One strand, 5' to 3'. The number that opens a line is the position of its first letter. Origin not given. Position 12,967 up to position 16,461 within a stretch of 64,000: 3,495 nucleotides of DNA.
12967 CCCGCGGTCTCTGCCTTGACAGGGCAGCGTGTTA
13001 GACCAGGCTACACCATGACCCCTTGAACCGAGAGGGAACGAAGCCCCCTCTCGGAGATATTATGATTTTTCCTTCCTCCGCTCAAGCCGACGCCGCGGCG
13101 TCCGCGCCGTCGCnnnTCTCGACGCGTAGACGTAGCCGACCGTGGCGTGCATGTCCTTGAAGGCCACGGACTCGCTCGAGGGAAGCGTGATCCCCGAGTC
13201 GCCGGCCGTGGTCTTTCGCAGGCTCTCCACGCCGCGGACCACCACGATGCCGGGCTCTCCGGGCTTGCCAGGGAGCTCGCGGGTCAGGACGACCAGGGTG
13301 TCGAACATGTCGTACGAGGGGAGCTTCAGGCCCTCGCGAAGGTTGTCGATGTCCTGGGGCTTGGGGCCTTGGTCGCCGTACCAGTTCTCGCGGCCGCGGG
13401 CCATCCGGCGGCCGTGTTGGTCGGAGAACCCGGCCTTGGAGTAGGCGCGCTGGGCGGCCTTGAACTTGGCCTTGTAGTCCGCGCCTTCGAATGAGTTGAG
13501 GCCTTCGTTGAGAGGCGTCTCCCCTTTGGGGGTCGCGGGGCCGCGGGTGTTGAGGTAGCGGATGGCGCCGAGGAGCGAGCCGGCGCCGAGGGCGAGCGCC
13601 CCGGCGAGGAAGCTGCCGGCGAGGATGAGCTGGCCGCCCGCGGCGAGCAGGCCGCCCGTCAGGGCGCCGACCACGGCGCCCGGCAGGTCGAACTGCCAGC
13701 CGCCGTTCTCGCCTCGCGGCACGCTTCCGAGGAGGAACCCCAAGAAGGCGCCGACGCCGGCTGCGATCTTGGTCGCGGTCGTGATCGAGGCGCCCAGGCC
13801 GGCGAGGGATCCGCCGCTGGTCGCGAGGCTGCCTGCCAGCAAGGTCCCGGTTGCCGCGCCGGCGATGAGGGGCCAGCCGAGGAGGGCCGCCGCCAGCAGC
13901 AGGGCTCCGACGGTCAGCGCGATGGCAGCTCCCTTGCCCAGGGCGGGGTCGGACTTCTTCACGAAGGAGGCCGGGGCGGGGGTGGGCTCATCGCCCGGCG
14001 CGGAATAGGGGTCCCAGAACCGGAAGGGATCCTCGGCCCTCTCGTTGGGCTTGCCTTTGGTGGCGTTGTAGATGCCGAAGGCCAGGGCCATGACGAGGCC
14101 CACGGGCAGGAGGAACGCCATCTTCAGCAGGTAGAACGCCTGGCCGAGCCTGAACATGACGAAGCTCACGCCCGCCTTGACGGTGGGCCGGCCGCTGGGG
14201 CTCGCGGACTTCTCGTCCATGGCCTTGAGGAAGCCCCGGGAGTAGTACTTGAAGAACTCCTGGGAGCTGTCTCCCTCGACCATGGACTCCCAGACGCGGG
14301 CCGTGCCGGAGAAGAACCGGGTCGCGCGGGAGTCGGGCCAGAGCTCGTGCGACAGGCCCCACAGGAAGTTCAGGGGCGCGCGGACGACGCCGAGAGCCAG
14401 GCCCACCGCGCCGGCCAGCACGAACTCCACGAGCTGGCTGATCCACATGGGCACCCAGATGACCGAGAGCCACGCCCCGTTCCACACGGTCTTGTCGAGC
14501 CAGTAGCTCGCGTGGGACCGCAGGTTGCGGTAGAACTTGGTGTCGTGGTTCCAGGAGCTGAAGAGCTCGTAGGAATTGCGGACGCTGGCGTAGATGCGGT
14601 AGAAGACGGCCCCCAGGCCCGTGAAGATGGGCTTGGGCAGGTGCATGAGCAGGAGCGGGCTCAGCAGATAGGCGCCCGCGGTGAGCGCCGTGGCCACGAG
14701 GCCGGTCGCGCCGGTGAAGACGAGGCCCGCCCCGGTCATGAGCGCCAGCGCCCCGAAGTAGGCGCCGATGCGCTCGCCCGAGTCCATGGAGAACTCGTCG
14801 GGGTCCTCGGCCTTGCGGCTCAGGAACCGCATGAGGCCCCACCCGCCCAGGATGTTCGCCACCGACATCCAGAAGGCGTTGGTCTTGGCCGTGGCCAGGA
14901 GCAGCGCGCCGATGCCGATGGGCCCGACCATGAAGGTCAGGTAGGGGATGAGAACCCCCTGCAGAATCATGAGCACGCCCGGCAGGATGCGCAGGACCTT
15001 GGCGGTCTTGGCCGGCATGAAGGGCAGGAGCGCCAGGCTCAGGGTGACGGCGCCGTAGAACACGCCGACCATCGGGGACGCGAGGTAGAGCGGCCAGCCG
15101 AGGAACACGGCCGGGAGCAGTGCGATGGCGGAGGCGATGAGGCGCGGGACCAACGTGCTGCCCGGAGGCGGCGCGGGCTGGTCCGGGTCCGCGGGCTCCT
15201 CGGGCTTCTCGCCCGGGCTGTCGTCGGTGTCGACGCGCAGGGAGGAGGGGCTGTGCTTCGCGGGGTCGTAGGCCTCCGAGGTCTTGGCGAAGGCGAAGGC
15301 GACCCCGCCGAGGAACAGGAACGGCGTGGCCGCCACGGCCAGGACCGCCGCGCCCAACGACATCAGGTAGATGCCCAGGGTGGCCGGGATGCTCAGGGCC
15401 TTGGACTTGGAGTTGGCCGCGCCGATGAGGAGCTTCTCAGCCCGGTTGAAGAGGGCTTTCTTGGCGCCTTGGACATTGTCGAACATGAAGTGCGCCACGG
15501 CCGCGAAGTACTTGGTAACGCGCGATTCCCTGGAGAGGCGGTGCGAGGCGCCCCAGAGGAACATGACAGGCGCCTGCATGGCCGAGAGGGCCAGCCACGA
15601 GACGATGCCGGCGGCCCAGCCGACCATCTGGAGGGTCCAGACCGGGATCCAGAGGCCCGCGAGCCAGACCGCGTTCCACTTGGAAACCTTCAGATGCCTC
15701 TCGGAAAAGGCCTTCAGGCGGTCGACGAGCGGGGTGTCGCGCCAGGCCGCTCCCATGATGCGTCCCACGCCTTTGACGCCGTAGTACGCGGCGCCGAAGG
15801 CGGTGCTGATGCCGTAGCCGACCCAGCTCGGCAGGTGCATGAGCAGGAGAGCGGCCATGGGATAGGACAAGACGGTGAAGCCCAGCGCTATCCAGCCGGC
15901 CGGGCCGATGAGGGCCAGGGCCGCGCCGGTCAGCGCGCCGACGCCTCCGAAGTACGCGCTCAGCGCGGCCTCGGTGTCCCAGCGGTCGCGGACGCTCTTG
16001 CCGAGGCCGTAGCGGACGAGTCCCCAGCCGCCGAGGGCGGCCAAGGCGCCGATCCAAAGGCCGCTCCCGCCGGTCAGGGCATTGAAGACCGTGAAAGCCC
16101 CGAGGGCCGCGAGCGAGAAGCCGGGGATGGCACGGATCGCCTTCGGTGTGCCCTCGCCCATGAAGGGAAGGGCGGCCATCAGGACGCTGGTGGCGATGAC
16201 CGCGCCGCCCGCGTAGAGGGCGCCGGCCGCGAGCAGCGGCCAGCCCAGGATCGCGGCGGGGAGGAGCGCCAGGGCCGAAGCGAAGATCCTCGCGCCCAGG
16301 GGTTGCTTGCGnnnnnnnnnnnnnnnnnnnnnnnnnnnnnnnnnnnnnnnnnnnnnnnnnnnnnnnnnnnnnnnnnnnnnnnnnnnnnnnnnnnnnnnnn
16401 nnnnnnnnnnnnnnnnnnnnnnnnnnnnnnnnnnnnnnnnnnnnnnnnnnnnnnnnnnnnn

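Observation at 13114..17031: Giant secreted membrane protein built from three tandem polytopic modules, next to tRNA-Asp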

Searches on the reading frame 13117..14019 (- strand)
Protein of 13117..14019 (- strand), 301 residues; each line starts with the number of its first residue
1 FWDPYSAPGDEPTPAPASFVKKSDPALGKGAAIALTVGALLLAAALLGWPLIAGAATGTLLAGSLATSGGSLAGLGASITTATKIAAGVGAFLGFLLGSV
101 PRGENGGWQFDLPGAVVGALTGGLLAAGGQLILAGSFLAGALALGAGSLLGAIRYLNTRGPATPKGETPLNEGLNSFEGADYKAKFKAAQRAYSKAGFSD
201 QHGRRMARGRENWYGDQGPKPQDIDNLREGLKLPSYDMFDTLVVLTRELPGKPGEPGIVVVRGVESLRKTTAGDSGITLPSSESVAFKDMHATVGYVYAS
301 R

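Call 58: predict_structure(protein=window:13117-14019:-)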
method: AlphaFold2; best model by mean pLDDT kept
length: 301 residues; sequences in the alignment: 1
mean_pLDDT: 52.5   pTM: 0.29
mean pLDDT of the five models: 52.5, 47.7, 44.5, 43.7, 42.2
residues with pLDDT >= 90: 0; 70-90: 50; 50-70: 105; < 50: 146
segments of 3 or more residues with pLDDT < 50: 16-18, 64-66, 163-180, 192-221, 223-301
pLDDT, mean of each block of 10 residues (from residue 1): 51 51 54 66 64 60 51 57 68 67 57 73 74 72 75 68 44 41 49 43 44 44 46 38 42 46 36 32 30 34 28
secondary structure, 60 per line:
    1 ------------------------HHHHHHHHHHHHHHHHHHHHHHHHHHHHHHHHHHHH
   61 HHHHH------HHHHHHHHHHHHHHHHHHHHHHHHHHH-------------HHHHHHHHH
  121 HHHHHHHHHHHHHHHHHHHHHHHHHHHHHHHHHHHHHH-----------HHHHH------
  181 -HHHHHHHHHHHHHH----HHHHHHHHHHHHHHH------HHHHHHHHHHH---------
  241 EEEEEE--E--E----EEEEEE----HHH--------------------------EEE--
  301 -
elements in order: H25-65 H72-98 H112-158 H170-174 H182-195 H200-214 H221-231 E241-246 E257-262 E296-298
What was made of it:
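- Tried and rejected: The single-sequence AF2 model was too poor (pLDDT 52) to search with (call 58).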

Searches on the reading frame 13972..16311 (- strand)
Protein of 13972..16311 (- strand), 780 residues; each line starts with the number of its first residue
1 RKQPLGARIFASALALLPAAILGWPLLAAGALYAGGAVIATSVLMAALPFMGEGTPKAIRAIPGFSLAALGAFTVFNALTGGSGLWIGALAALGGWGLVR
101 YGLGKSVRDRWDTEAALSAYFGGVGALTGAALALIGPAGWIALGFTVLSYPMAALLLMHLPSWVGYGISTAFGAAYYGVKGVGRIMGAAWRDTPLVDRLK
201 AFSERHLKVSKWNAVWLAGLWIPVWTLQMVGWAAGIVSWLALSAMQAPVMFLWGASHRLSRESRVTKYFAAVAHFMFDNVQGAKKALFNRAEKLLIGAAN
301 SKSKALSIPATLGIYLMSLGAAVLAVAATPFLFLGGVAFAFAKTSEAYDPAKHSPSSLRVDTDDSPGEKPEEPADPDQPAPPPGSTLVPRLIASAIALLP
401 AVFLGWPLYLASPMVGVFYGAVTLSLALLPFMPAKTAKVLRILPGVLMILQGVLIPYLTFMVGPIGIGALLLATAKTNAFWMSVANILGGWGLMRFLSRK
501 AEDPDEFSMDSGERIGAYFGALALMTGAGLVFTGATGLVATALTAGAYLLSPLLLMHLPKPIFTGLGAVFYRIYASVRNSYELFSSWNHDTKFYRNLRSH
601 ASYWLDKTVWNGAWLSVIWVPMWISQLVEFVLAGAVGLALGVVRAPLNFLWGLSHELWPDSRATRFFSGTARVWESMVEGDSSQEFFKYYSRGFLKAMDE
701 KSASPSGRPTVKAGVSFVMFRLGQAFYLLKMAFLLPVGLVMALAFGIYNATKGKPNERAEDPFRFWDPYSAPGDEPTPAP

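Call 31: predict_structure(alignment_id=A2)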
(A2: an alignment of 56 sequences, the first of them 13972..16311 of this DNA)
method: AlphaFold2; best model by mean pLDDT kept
length: 780 residues; sequences in the alignment: 56
mean_pLDDT: 87.7   pTM: 0.68
mean pLDDT of the five models: 87.7, 86.6, 85.0, 84.0, 83.4
residues with pLDDT >= 90: 489; 70-90: 209; 50-70: 68; < 50: 14
segments of 3 or more residues with pLDDT < 50: 108-111, 769-771
pLDDT, mean of each block of 10 residues (from residue 1): 67 87 85 94 94 89 97 94 88 94 66 73 94 77 79 87 90 94 93 89 87 85 87 90 94 97 98 96 94 94 90 94 95 96 96 96 84 60 74 92 93 94 95 89 96 86 56 71 94 88 67 88 95 85 89 91 94 94 93 94 78 69 82 88 93 96 97 94 93 96 91 94 91 91 96 92 72 50
secondary structure, 60 per line:
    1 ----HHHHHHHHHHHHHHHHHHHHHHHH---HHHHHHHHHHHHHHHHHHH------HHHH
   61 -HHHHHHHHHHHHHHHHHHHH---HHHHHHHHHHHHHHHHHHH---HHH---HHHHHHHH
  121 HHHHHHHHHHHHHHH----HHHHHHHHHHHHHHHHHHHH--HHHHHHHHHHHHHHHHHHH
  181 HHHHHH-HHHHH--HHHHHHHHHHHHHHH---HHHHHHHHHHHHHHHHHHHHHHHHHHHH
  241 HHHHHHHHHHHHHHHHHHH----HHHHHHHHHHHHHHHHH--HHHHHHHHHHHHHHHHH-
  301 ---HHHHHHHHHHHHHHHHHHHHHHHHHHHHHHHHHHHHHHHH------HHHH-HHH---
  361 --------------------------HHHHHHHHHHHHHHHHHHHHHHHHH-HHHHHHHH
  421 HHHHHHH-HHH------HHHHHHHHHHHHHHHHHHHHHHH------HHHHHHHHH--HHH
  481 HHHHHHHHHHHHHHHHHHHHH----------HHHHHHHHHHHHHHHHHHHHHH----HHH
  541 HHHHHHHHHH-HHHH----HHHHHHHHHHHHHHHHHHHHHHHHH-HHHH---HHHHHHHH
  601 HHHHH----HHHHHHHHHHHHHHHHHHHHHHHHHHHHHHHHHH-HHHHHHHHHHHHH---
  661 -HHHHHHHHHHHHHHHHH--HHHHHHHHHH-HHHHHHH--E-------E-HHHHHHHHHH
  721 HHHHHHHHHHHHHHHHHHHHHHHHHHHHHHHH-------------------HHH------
elements in order (helices of 4 or more, strands of 3 or more residues): H5-28 H32-50 H57-60 H62-81 H85-103 H113-135 H140-159 H162-186 H188-192 H195-209 H213-259 H264-280 H283-299 H304-343 H350-353 H387-411 H413-427 H438-460 H467-475 H478-501 H512-533 H538-550 H552-555 H560-584 H586-589 H593-605 H610-643 H645-657 H662-678 H681-690 H692-698 H711-752
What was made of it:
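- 15154..15282 (-): Acidic Pro-rich linker between the modules, aa 584-626. Call 31 (no regular structure; pLDDT drops to about 60).
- Closest known: Pseudo-symmetric membrane proteins made by internal tandem duplication. Different: Each module has about eight passes plus amphipathic helices and two very long helices of 40-47 aa (call 31).
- All-helical model of aa 241-1020 with pLDDT 87.7 and pTM 0.68: call 31.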

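Call 35: fold_search(model_id=the predicted structure, library=pdb)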
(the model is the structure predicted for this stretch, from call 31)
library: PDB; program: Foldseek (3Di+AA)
matches with E <= 10: 94; with E <= 0.001: 0
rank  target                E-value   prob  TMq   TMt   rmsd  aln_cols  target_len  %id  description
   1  5gpj_C                2.1e-01  0.18  0.10  0.11  29.8       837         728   12  Crystal Structure of Proton-Pumping Pyrophosphatase (released 2016-12-28)
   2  6afz_A                4.9e-01  0.11  0.11  0.11  30.6       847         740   12  Proton pyrophosphatase-E225H mutant (released 2019-04-10)
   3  8b24_B                5.7e-01  0.09  0.09  0.09  30.3       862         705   10  Time-resolved structure of K+-dependent Na+-PPase from Thermotoga maritima 3600-seconds post reaction initiation with  (released 2024-01-17)
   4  8b37_B                5.9e-01  0.13  0.11  0.12  29.6       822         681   12  Crystal structure of Pyrobaculum aerophilum potassium-independent proton pumping membrane integral pyrophosphatase in  (released 2024-01-17)
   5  8b21_B                1.2e+00  0.06  0.09  0.09  29.5       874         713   11  Time-resolved structure of K+-dependent Na+-PPase from Thermotoga maritima 0-60-seconds post reaction initiation with  (released 2024-01-17)
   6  9p8y_A                1.3e+00  0.04  0.07  0.06  38.0       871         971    9  Human TRPM8 closed, ligand-free structure resolved in GDN using cryo-EM (released 2026-03-25)
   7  6d0k_B                1.3e+00  0.05  0.06  0.09  24.8       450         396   13  Crystal structure of a CLC-type fluoride/proton antiporter, E118Q mutant (released 2018-07-04)
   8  9eah_A                1.4e+00  0.10  0.09  0.14  25.4       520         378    9  Structure of nanobody AT209 in complex with the olmesartan-bound angiotensin II type I receptor (AT1R) (released 2025-03-05)
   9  6a93_B                1.5e+00  0.13  0.09  0.17  31.8       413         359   12  Crystal structure of 5-HT2AR in complex with risperidone (released 2019-02-13)
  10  6qxa_D                1.5e+00  0.06  0.09  0.09  31.1       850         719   12  Structure of membrane bound pyrophosphatase from Thermotoga maritima in complex with imidodiphosphate and N-[(2-amino- (released 2019-04-10)
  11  8b37_A                1.6e+00  0.06  0.10  0.11  29.3       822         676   12  Crystal structure of Pyrobaculum aerophilum potassium-independent proton pumping membrane integral pyrophosphatase in  (released 2024-01-17)
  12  7w6k_A                1.7e+00  0.08  0.08  0.12  24.8       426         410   10  Cryo-EM structure of GmALMT12/QUAC1 anion channel (released 2022-03-16)
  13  4av3_B                1.8e+00  0.08  0.11  0.12  30.1       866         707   11  Crystal structure of Thermotoga Maritima sodium pumping membrane integral pyrophosphatase with metal ions in active si (released 2012-08-08)
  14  7p69_L                2.2e+00  0.10  0.14  0.18  33.5       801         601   12  Complex I from E. coli, DDM/LMNG-purified, under Turnover at pH 6, Resting state (released 2022-09-21)
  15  8smr_E                2.4e+00  0.12  0.12  0.16  24.7       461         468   13  cytochrome bc1-cbb3 supercomplex from Pseudomonas aeruginosa (released 2023-10-11)
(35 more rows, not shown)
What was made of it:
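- On Proteins of known three-dimensional fold (PDB): Foldseek with the pLDDT 87.7 model gave a best E of 0.21 and TM-scores around 0.1 (call 35).
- The best hit has E 0.2 and TM-score about 0.1 (call 35).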

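Call 49: search_solved_structures(query=A2, max_evalue=10)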
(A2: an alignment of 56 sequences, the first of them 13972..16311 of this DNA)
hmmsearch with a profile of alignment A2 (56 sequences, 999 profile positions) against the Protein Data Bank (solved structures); distinct sequences matched with E-value up to 10: 11.
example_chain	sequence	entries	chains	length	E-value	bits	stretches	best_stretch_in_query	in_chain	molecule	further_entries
8k60_F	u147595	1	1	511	0.14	13.5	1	26-189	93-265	RNA polymerase principal sigma factor HrdB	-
8dy7_F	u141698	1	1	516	0.66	11.4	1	27-189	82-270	RNA polymerase sigma factor SigA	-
8dy9_F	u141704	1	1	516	0.66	11.4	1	27-189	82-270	RNA polymerase sigma factor SigA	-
5aif_A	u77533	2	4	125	0.74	11.2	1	909-977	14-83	LIMONENE-1,2-EPOXIDE HYDROLASE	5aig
5vzl_C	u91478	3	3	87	2.6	9.4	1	886-923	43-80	phage anti-CRISPR AcrIIA4 | Associated protein | Anti-CRISPR AcrIIA4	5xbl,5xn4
5vw1_B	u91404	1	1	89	2.7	9.3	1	886-923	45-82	anti-CRISPR protein AcrIIA4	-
7cm3_B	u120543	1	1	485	4.1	8.7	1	208-256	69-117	Transmembrane protein FAM155A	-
7wji_D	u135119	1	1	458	4.3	8.7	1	208-256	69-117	Transmembrane protein FAM155A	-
6xiw_B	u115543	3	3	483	4.3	8.7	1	208-256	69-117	Transmembrane protein FAM155A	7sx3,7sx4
7cu3_B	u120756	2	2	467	5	8.5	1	206-256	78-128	Transmembrane protein FAM155A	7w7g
4tql_A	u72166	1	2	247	6.6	8.1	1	91-221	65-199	Three helix bundle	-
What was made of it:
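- The profile search against PDB sequences found no significant match (best E 0.14, none a transporter) (call 49).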

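Call 66: fold_search(model_id=the predicted structure, library=viral)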
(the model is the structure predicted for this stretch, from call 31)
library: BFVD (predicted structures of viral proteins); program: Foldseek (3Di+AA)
matches with E <= 10: 71; with E <= 0.001: 0
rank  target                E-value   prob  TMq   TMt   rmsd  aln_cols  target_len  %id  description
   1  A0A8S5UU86            2.4e-01  0.15  0.12  0.09  41.6       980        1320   11  Minor tail protein [Siphoviridae sp. ctGsX68]
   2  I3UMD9                4.8e-01  0.11  0.11  0.09  32.1       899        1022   10  Tail tape measure protein [Colwellia phage 9A]
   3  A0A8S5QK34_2          7.6e-01  0.11  0.12  0.11  36.1       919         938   13  Tail tape measure [Siphoviridae sp. ctCUc43]
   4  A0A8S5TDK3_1          8.1e-01  0.06  0.09  0.09  39.1       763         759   11  Tape measure domain protein [Siphoviridae sp. ctNnX9]
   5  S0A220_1              8.7e-01  0.08  0.11  0.10  31.2       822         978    9  Structural protein [Cellulophaga phage phi4:1]
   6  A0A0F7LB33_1          9.7e-01  0.06  0.10  0.08  39.8       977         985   11  Uncharacterized protein [uncultured marine virus]
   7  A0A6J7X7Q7            1.3e+00  0.06  0.10  0.10  38.1       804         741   11  Uncharacterized protein [uncultured Caudovirales phage]
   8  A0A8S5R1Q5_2          1.6e+00  0.05  0.09  0.07  43.1       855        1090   13  Tail tape measure [Siphoviridae sp. ctj7g1]
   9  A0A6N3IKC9            1.9e+00  0.06  0.11  0.10  30.3       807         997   11  (no name in the UniProt tables at hand)
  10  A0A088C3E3            1.9e+00  0.04  0.08  0.06  50.5       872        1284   11  (no name in the UniProt tables at hand)
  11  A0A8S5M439            2.1e+00  0.06  0.10  0.09  37.8       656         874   11  Tail tape measure protein [Siphoviridae sp. ct3b712]
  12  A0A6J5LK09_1          2.2e+00  0.05  0.10  0.08  42.2       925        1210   11  Uncharacterized protein [uncultured Caudovirales phage]
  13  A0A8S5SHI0            2.8e+00  0.03  0.08  0.08  31.8       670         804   11  Uncharacterized protein (Fragment) [Siphoviridae sp. ctzyE57]
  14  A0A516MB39            3.3e+00  0.04  0.11  0.08  34.5      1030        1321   12  (no name in the UniProt tables at hand)
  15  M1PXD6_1              3.3e+00  0.03  0.10  0.09  39.6       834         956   10  (no name in the UniProt tables at hand)
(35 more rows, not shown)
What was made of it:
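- On Proteins of known three-dimensional fold (PDB): BFVD likewise gave nothing (call 66).
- Tried and rejected: Foldseek against the PDB and BFVD gave nothing (calls 35, 66).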
